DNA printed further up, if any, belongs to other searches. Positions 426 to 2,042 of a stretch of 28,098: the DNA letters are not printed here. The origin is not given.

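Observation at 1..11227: Co-regulated cluster that reads as a non-phosphorylative amino-sugar (e.g. galactosamine/glucosamine) oxidation-deamination pathway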

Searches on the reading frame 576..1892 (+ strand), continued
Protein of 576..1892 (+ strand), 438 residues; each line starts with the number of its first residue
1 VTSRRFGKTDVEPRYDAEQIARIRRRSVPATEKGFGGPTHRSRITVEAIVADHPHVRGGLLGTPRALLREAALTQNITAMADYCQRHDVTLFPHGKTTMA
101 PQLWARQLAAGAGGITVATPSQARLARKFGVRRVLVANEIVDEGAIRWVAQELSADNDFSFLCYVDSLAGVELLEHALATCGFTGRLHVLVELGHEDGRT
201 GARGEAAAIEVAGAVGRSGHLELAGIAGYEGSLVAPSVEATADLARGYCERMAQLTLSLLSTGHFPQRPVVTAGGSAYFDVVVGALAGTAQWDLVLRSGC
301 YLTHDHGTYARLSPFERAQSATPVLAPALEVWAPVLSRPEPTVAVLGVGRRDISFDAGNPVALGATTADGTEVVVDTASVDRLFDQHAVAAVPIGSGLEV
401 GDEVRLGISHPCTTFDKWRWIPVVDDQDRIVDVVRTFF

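Call 31: search_protein_families(library=pfam, proteins=[L061:11819-13411:+, L044:4249-5643:+, L027:12910-13539:+, L082:8769-9743:-, L082:14184-15314:+, L014:14564-15850:+, L014:17936-19507:+, L054:13697-15307:+, L065:14305-16419:+, L004:8697-9968:+], max_evalue=0.0001)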
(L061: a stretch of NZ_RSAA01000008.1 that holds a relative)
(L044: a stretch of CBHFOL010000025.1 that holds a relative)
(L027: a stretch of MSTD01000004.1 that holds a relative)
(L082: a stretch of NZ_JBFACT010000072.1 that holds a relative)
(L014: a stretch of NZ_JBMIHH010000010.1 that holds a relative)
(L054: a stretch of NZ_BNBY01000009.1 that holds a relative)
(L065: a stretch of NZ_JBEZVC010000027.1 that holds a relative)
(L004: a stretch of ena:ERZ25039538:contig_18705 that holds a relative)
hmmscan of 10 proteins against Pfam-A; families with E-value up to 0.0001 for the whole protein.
L061:11819-13411:+ (530 aa): 2 families
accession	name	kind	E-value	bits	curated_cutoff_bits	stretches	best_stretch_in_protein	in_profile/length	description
PF07969.17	Amidohydro_3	-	3.3e-39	136.1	29.7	1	45-509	3-471/472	Amidohydrolase family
PF01979.26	Amidohydro_1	-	2.1e-06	27.7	25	0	438-482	277-321/345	Amidohydrolase family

L044:4249-5643:+ (464 aa): 2 families
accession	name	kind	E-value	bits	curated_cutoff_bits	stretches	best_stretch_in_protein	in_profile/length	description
PF02447.22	GntP_permease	-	8.7e-131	437.1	22.5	1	14-463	4-440/440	GntP family permease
PF03600.22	CitMHS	-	3e-12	46.7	31.9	1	25-410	3-336/336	Citrate transporter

L027:12910-13539:+ (209 aa): 1 family
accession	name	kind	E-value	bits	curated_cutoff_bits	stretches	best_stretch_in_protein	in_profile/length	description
PF01081.25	Aldolase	-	3e-45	154.5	27.8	1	6-197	4-194/196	KDPG and KHG aldolase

L082:8769-9743:- (324 aa): 1 family
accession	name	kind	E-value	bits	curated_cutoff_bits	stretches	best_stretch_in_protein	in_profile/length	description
PF00294.29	PfkB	-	5.4e-48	164.3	25.8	1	6-289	3-294/302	pfkB family carbohydrate kinase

L082:14184-15314:+ (376 aa): 1 family
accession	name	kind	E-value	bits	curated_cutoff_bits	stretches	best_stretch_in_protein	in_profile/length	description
PF10282.15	Lactonase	-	1e-92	311.5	21.7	1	41-374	1-344/344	Lactonase, 7-bladed beta-propeller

L014:14564-15850:+ (428 aa): 2 families
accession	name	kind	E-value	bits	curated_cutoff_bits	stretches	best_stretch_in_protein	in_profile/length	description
PF13416.11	SBP_bac_8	-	1.6e-39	136.8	27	1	57-369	1-278/279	Bacterial extracellular solute-binding protein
PF01547.30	SBP_bac_1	-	5.2e-34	119.1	26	1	55-341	10-306/307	Bacterial extracellular solute-binding protein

L014:17936-19507:+ (523 aa): 2 families
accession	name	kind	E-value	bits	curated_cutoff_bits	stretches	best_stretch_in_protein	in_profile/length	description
PF00728.28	Glyco_hydro_20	-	2.7e-109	366.2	22.3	1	129-475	1-347/348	Glycosyl hydrolase family 20, catalytic domain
PF02838.20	Glyco_hydro_20b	-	2.6e-18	67.4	26.1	1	3-125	3-123/124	Glycosyl hydrolase family 20, domain 2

L054:13697-15307:+ (536 aa): 1 family
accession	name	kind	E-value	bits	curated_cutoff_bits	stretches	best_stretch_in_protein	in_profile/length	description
PF00128.31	Alpha-amylase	-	2.9e-57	195.3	22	1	18-454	1-442/446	Alpha amylase, catalytic domain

L065:14305-16419:+ (704 aa): 3 families
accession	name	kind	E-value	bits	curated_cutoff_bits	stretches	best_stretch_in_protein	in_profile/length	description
PF02065.24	Melibiase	-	2.7e-117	392.1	27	1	270-598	2-347/347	Melibiase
PF16875.11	Glyco_hydro_36N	-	5.4e-44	151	27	1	34-264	3-252/253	Glycosyl hydrolase family 36 N-terminal domain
PF16874.11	Glyco_hydro_36C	-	5.7e-13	49.5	27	1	615-695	6-69/77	Glycosyl hydrolase family 36 C-terminal domain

L004:8697-9968:+ (423 aa): 0 families

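Call 34: search_protein_families(library=ncbifam, proteins=[L004:3975-4916:+, L004:4930-5916:+, L004:5916-6776:+, L004:6751-7536:+, L004:7523-8563:+, L004:8697-9968:+, L002:4754-6064:-, L001:6607-7158:-, L061:11819-13411:+, L082:8769-9743:-], max_evalue=0.00001)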
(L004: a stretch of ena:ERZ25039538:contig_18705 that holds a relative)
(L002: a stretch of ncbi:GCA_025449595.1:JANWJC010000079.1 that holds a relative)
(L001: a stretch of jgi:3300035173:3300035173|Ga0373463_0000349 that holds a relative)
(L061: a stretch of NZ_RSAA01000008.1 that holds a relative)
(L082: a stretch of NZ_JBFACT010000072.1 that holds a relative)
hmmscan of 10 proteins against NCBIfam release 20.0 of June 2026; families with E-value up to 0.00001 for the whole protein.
L004:3975-4916:+ (313 aa): 5 families
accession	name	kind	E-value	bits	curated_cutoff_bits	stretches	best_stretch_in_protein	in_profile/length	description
NF001484.0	PRK00331.1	subfamily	1.2e-25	90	381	2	194-248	456-510/601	isomerizing glutamine--fructose-6-phosphate transaminase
TIGR01135.1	glmS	equivalog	2.4e-24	85.8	418.05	1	195-249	462-516/607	glutamine--fructose-6-phosphate transaminase (isomerizing)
NF041128.1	glucosaP_deam_GlmD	equivalog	4.5e-24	85.3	580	1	54-251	33-242/323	glucosamine-6-phosphate deaminase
NF046059.1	NagB_SO3506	equivalog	1.8e-12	47.2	430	1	196-243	200-247/330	glucosamine-6-phosphate deaminase NagB-II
TIGR02815.1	agaS_fam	subfamily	1e-07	31.3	529.2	0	195-248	213-268/372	putative sugar isomerase, AgaS family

L004:4930-5916:+ (328 aa): 19 families
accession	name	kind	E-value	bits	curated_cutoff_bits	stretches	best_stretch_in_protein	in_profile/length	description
TIGR03168.1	1-PFK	subfamily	3.7e-85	285.5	216.4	1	12-316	1-304/305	hexose kinase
TIGR03828.1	pfkB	equivalog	1.1e-77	261.1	292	1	12-316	1-304/305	1-phosphofructokinase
NF010033.0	PRK13508.1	equivalog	4.7e-48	164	469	1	12-315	2-305/309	tagatose-6-phosphate kinase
NF007068.0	PRK09513.1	equivalog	3e-47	161.3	432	1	10-293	3-285/312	1-phosphofructokinase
TIGR01231.1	lacC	equivalog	1.2e-45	156.1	409.55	1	13-309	3-300/310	tagatose-6-phosphate kinase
NF041320.1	pfkB_Halo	equivalog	2.4e-41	142.1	400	1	12-300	2-281/302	1-phosphofructokinase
NF007632.0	PRK10294.1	equivalog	6.1e-41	140.7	353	1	11-296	3-289/310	6-phosphofructokinase II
TIGR02198.1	rfaE_dom_I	equivalog_domain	2.1e-15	56.7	345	1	42-286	44-289/315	D-glycero-beta-D-manno-heptose-7-phosphate kinase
TIGR02152.1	D_ribokin_bact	equivalog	1.6e-13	50.7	299.65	1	160-290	145-277/298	ribokinase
NF008454.0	PRK11316.1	equivalog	4.2e-13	48.7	521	1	39-294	44-291/475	bifunctional D-glycero-beta-D-manno-heptose-7-phosphate kinase/D-glycero-beta-D-manno-heptose 1-phosphate adenylyltransferase HldE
NF007355.0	PRK09850.1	equivalog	1.5e-10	40.7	540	1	29-291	24-284/313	pseudouridine kinase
TIGR04382.1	myo_inos_iolC_N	equivalog_domain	3.1e-10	39.8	300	1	208-294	203-290/309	5-dehydro-2-deoxygluconokinase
NF004398.0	PRK05756.1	equivalog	4.7e-10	39.3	292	1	185-288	136-248/287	pyridoxal kinase PdxY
NF007416.0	PRK09954.1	equivalog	9.9e-08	31.3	561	1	37-296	84-339/362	sugar kinase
TIGR00097.1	HMP-P_kinase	equivalog_domain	3.5e-07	29.8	204.95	1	164-289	103-233/254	bifunctional hydroxymethylpyrimidine kinase/phosphomethylpyrimidine kinase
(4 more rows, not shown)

L004:5916-6776:+ (286 aa): 20 families
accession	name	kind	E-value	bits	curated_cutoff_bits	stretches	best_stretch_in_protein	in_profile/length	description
TIGR01859.1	fruc_bis_ald_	equivalog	5.9e-67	226.3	343.05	1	6-278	4-279/282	class II fructose-1,6-bisphosphate aldolase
NF009374.0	PRK12737.1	subfamily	3.5e-64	216.6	383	1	10-278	10-281/284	tagatose-bisphosphate aldolase subunit GatY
TIGR00167.1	cbbA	subfamily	5.4e-64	216.3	215.6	1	3-276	3-285/290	ketose-bisphosphate aldolase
NF006626.0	PRK09195.1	subfamily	7.7e-63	212.3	384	1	8-279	8-282/284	tagatose-bisphosphate aldolase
NF009497.0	PRK12857.1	equivalog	2.3e-62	210.8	423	1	4-279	4-282/284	class II fructose-1,6-bisphosphate aldolase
TIGR01858.1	tag_bisphos_ald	equivalog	9.2e-56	189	443.55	1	9-279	7-280/282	tagatose bisphosphate family class II aldolase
NF006042.0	PRK08185.1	subfamily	5.8e-53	180.1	405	1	5-273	4-276/287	hypothetical protein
NF005284.0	PRK06801.1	equivalog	4.8e-51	173.8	406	1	7-253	7-257/286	ketose 1,6-bisphosphate aldolase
NF006376.0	PRK08610.1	equivalog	2.3e-49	168.7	527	1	3-273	3-277/286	class II fructose-bisphosphate aldolase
NF005943.0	PRK07998.1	equivalog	2.5e-49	168.3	364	1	20-274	20-274/283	class II aldolase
NF005288.0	PRK06806.1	equivalog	2.5e-49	168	396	1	2-246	2-247/281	class II fructose-bisphosphate aldolase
NF005823.0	PRK07709.1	equivalog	2.6e-49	168.6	545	1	4-279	4-283/285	class II fructose-bisphosphate aldolase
NF009375.0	PRK12738.1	equivalog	5e-48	163.7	542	1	12-278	12-281/286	tagatose-bisphosphate aldolase subunit KbaY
NF005590.0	PRK07315.1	equivalog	1.4e-40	139.4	443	1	7-279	7-291/293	class II fructose-bisphosphate aldolase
NF004493.0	PRK05835.1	equivalog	1.5e-39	136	558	2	7-213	6-218/307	class II fructose-bisphosphate aldolase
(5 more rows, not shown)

L004:6751-7536:+ (261 aa): 11 families
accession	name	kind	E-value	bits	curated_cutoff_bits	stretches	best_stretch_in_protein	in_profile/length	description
NF040755.1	AgaR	equivalog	6.4e-58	195.9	260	1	5-260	6-255/256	transcriptional repressor AgaR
NF041397.1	TranRegGlpR_Halo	equivalog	2e-51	175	300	1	5-260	5-251/253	HTH-type transcriptional regulator GlpR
NF007316.0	PRK09802.1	equivalog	5e-47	160.4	351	1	6-259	18-265/269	DeoR family transcriptional regulator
NF007753.1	PRK10434.1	equivalog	1.4e-40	139.5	350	1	3-259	3-251/253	glucitol operon DNA-binding transcriptional repressor SrlR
NF008154.0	PRK10906.1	equivalog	8.2e-31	107.2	331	1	2-243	2-234/252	DeoR/GlpR family transcriptional regulator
NF010034.0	PRK13509.1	equivalog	1.4e-30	106.5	244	1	1-260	1-250/251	HTH-type transcriptional regulator UlaR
NF040887.2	trans_reg_YciT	exception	2.9e-28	99.1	450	1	7-258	5-243/246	DNA-binding transcriptional regulator YciT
NF007961.0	PRK10681.1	equivalog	2.6e-25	89.3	244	1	3-243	5-235/252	DNA-binding transcriptional repressor DeoR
NF040890.1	trans_reg_YgbI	equivalog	3.6e-25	88.9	400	1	5-261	5-252/253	DNA-binding transcriptional repressor YgbI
NF007720.0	PRK10411.1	equivalog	9.5e-24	84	259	1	5-242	4-234/243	L-fucose operon activator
TIGR01884.1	cas_HTH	subfamily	7.9e-06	25.4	60.2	0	5-52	142-189/202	CRISPR-associated CARF protein Csa3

L004:7523-8563:+ (346 aa): 19 families
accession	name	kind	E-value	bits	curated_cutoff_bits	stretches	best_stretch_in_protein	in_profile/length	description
TIGR02152.1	D_ribokin_bact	equivalog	3.6e-33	115.2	299.65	1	25-319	2-293/298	ribokinase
TIGR04382.1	myo_inos_iolC_N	equivalog_domain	1.1e-32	113.5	300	1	44-320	18-303/309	5-dehydro-2-deoxygluconokinase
NF053626.1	RibKinHalex1628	equivalog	4e-32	111.9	330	1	24-312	4-278/293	ATP-dependent ribose-1-phosphate kinase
NF049991.1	TagKinase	equivalog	2.2e-28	99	420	1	61-311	42-300/321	tagatose kinase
NF008353.0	PRK11142.1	equivalog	6.1e-27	94.9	341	1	23-318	4-295/307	ribokinase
NF041134.1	R1P_kin_Thcocales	equivalog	1e-25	90.8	500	1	22-307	1-263/291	ADP-dependent ribose-1-phosphate kinase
NF006957.1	PRK09434.1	equivalog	2.5e-25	89.6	450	1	34-315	4-295/302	fructokinase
NF007321.0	PRK09813.1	equivalog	1.1e-17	64.4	247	1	60-304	24-252/261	fructoselysine 6-kinase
NF047869.1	myo_kin_aldol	exception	1.4e-17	63.3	600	2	44-117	23-96/586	bifunctional 5-dehydro-2-deoxygluconokinase/5-dehydro-2-deoxyphosphogluconate aldolase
TIGR03168.1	1-PFK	subfamily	4.1e-15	55.5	216.4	1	59-311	34-286/305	hexose kinase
NF041332.1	KDG_KDGal_kin_Halo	equivalog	6.9e-15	55.3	440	1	53-311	26-296/320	bifunctional 2-dehydro-3-deoxygluconokinase/2-dehydro-3-deoxygalactonokinase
NF040938.1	KDG_KDGal_kin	equivalog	3.1e-13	49.5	400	1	59-321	29-298/305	bifunctional 2-dehydro-3-deoxygluconokinase/2-dehydro-3-deoxygalactonokinase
TIGR03828.1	pfkB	equivalog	1.3e-12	47.4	292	1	66-311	41-286/305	1-phosphofructokinase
NF052444.1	DhDoxglucKinKdgK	equivalog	2.9e-09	36.7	400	0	162-302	139-285/303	2-dehydro-3-deoxygluconokinase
NF007416.0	PRK09954.1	equivalog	4.9e-08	32.3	561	1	25-310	61-342/362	sugar kinase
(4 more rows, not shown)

L004:8697-9968:+ (423 aa): 0 families

L002:4754-6064:- (436 aa): 2 families
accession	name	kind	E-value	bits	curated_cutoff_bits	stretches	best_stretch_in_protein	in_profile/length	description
NF011657.0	PRK15076.1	subfamily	1.3e-173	577.6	486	1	1-430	2-430/432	alpha-galactosidase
NF041089.1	alpha_gluc_AglA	equivalog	8e-43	146.9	650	1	3-226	2-227/464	alpha-glucosidase AglA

L001:6607-7158:- (183 aa): 0 families

L061:11819-13411:+ (530 aa): 43 families (the best 25 are shown)
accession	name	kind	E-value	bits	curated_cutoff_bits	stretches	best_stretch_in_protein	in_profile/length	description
NF006560.0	PRK09061.1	subfamily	7.7e-63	212.5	340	3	405-527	385-514/517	amidohydrolase family protein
NF004839.0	PRK06189.1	equivalog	2.2e-17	62.8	631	1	1-64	3-64/451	allantoinase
NF006689.0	PRK09237.1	equivalog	1.6e-16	59.9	371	1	2-83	4-88/383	amidohydrolase/deacetylase family metallohydrolase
TIGR03178.1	allantoinase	equivalog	1e-14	54.2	357.85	1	2-62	1-59/441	allantoinase AllB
TIGR02318.1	phosphono_phnM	equivalog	5.9e-12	45.2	390.55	0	442-481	320-359/376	phosphonate metabolism protein PhnM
NF006839.0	PRK09357.1-4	equivalog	6.3e-12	44.8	576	1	4-63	3-62/422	dihydroorotase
NF005791.0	PRK07627.1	equivalog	1.2e-11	44.2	442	1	2-62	2-63/425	dihydroorotase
NF011987.0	PRK15446.2-3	subfamily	2.7e-11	42.9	253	0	3-61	12-67/395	alpha-D-ribose 1-methylphosphonate 5-triphosphate diphosphatase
NF002668.0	PRK02382.1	equivalog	4.5e-11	42.1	452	0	20-62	13-56/436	dihydroorotase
TIGR00857.1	pyrC_multi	subfamily_domain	5.2e-11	42.1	279.05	0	19-63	4-48/412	dihydroorotase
TIGR03583.1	EF_0837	hypoth_equivalog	5.4e-11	42.1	432.15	0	442-483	291-334/365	amidohydrolase/deacetylase family metallohydrolase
NF011990.0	PRK15446.2-6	subfamily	6.5e-11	41.5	233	0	440-510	324-383/390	alpha-D-ribose 1-methylphosphonate 5-triphosphate diphosphatase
NF011984.0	PRK15446.1-5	equivalog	8.6e-11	41.2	260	0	441-479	322-360/379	alpha-D-ribose 1-methylphosphonate 5-triphosphate diphosphatase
NF006688.0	PRK09236.1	equivalog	1.4e-10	40.6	535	0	440-482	346-388/444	dihydroorotase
NF006559.0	PRK09060.1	equivalog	2.6e-10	39.2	482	1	1-62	5-64/444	dihydroorotase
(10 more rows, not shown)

L082:8769-9743:- (324 aa): 19 families
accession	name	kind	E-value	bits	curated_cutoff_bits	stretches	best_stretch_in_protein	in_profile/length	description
NF040938.1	KDG_KDGal_kin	equivalog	1.6e-41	142.4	400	1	8-294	2-294/305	bifunctional 2-dehydro-3-deoxygluconokinase/2-dehydro-3-deoxygalactonokinase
NF041332.1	KDG_KDGal_kin_Halo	equivalog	1.1e-38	133.4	440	1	6-301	3-308/320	bifunctional 2-dehydro-3-deoxygluconokinase/2-dehydro-3-deoxygalactonokinase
TIGR04382.1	myo_inos_iolC_N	equivalog_domain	2.7e-34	118.8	300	1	6-286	3-291/309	5-dehydro-2-deoxygluconokinase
NF041633.1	trifunc_aldol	exception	1.8e-32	112.5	700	1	5-203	242-444/580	KHG/KDPG aldolase/sugar kinase fusion protein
NF049991.1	TagKinase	equivalog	6.2e-23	81.1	420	1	48-278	53-289/321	tagatose kinase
NF053626.1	RibKinHalex1628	equivalog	1.3e-21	77.4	330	1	27-268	29-254/293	ATP-dependent ribose-1-phosphate kinase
NF006957.1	PRK09434.1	equivalog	2.1e-21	76.7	450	1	25-264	16-260/302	fructokinase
NF052444.1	DhDoxglucKinKdgK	equivalog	2e-20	73.4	400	1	49-284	42-289/303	2-dehydro-3-deoxygluconokinase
NF047869.1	myo_kin_aldol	exception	1.1e-18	67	600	1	22-270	25-297/586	bifunctional 5-dehydro-2-deoxygluconokinase/5-dehydro-2-deoxyphosphogluconate aldolase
NF007321.0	PRK09813.1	equivalog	1.8e-18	67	247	2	216-289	185-259/261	fructoselysine 6-kinase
TIGR02152.1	D_ribokin_bact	equivalog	6.1e-14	52.1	299.65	1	215-286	210-282/298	ribokinase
NF041134.1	R1P_kin_Thcocales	equivalog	4.4e-12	46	500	1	34-84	35-85/291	ADP-dependent ribose-1-phosphate kinase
TIGR02198.1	rfaE_dom_I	equivalog_domain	8e-12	44.9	345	1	27-91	39-102/315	D-glycero-beta-D-manno-heptose-7-phosphate kinase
TIGR03168.1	1-PFK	subfamily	5.8e-11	41.9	216.4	1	216-289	212-286/305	hexose kinase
TIGR03828.1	pfkB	equivalog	2e-10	40.2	292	1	216-289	212-286/305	1-phosphofructokinase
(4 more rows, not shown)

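Call 60: search_solved_structures(query=L061:11819-13411:+, max_evalue=1e-10)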
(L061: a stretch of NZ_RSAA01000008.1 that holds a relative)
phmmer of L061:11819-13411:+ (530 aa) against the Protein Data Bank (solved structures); distinct sequences matched with E-value up to 1e-10: 8.
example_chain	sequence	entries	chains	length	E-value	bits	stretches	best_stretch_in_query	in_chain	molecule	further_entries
1m7j_A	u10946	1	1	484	4.5e-85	289.6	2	2-292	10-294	D-aminoacylase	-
1rjp_A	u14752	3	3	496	5.1e-85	289.4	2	2-292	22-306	D-aminoacylase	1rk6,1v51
1rjq_A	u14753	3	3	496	6.6e-84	285.7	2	2-292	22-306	D-aminoacylase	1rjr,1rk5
1v4y_A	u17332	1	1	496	1.4e-83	284.7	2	2-292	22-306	D-aminoacylase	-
3gip_A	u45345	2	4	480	9.4e-78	265.4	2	2-294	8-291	N-acyl-D-glutamate deacylase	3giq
9g5m_A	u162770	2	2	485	2.3e-73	250.9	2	2-291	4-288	Amidohydrolase family protein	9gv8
9kb1_A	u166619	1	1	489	2.5e-64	221.1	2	2-291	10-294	PpOngB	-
9kb3_A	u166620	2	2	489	3.3e-63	217.4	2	2-291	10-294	Carbohydrate de-N-acetylated protein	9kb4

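Call 62: search_protein_families(library=pfam, proteins=[L010:1751-2497:+, L010:2553-3911:+, L010:7814-8548:+, L010:15486-16589:+, L010:17940-18839:+, L010:18836-19876:+, L010:19873-20826:+, L015:11180-13144:-, L015:13271-13888:-, L001:6607-7158:-], max_evalue=0.01)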
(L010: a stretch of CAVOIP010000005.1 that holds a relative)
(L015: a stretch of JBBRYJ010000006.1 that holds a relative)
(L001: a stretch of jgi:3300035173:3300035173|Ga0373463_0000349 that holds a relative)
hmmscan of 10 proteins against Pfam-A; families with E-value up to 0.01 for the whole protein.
L010:1751-2497:+ (248 aa): 3 families
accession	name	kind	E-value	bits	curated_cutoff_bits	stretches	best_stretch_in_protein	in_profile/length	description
PF07702.18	UTRA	-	8.2e-35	120.1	23.8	1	103-241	2-141/141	UTRA domain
PF00392.27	GntR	-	5.6e-14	52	27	1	17-77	3-64/64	Bacterial regulatory proteins, gntR family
PF13545.12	HTH_Crp_2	-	0.0052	17.2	27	0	19-73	3-57/70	Crp-like helix-turn-helix domain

L010:2553-3911:+ (452 aa): 2 families
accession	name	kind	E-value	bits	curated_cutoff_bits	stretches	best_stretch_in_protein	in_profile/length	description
PF01547.30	SBP_bac_1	-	9.2e-33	115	26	1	64-352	6-304/307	Bacterial extracellular solute-binding protein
PF13416.11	SBP_bac_8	-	3e-28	99.8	27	1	68-373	1-268/279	Bacterial extracellular solute-binding protein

L010:7814-8548:+ (244 aa): 2 families
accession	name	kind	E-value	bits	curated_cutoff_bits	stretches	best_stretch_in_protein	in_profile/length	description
PF05721.19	PhyH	-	2.2e-32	113.5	22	1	13-224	1-213/213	Phytanoyl-CoA dioxygenase (PhyH)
PF13640.12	2OG-FeII_Oxy_3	-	0.00025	22.4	27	1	122-225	9-93/98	2OG-Fe(II) oxygenase superfamily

L010:15486-16589:+ (367 aa): 1 family
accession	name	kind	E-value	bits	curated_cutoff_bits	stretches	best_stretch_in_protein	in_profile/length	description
PF04909.20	Amidohydro_2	-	1.4e-16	61.6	26.4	1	35-353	1-287/289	Amidohydrolase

L010:17940-18839:+ (299 aa): 1 family
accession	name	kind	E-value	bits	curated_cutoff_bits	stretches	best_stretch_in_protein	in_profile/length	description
PF01182.26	Glucosamine_iso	-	0.00016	22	27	1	36-172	2-143/225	Glucosamine-6-phosphate isomerases/6-phosphogluconolactonase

L010:18836-19876:+ (346 aa): 1 family
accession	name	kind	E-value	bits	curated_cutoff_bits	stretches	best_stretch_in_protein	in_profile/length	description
PF00294.29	PfkB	-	3.5e-27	96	25.8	1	58-311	50-298/302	pfkB family carbohydrate kinase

L010:19873-20826:+ (317 aa): 1 family
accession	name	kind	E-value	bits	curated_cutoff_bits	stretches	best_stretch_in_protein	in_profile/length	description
PF01263.26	Aldose_epim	-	3.7e-75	253.5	27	1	21-294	2-248/299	Aldose 1-epimerase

L015:11180-13144:- (654 aa): 3 families
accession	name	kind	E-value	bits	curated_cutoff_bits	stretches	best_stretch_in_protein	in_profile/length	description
PF00501.34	AMP-binding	-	3.6e-90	303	29.9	1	90-471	6-378/384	AMP-binding enzyme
PF13193.12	AMP-binding_C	-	2.1e-27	96.3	24.5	1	532-611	1-76/76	AMP-binding enzyme C-terminal domain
PF16177.11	ACAS_N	-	7.2e-22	77.4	27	1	30-83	2-55/55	Acetyl-coenzyme A synthetase N-terminus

L015:13271-13888:- (205 aa): 1 family
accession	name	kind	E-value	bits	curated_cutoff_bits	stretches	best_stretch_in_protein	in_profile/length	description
PF01184.24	Gpr1_Fun34_YaaH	-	2.8e-55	187.6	25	1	13-191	9-191/207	GPR1/FUN34/yaaH family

L001:6607-7158:- (183 aa): 0 families
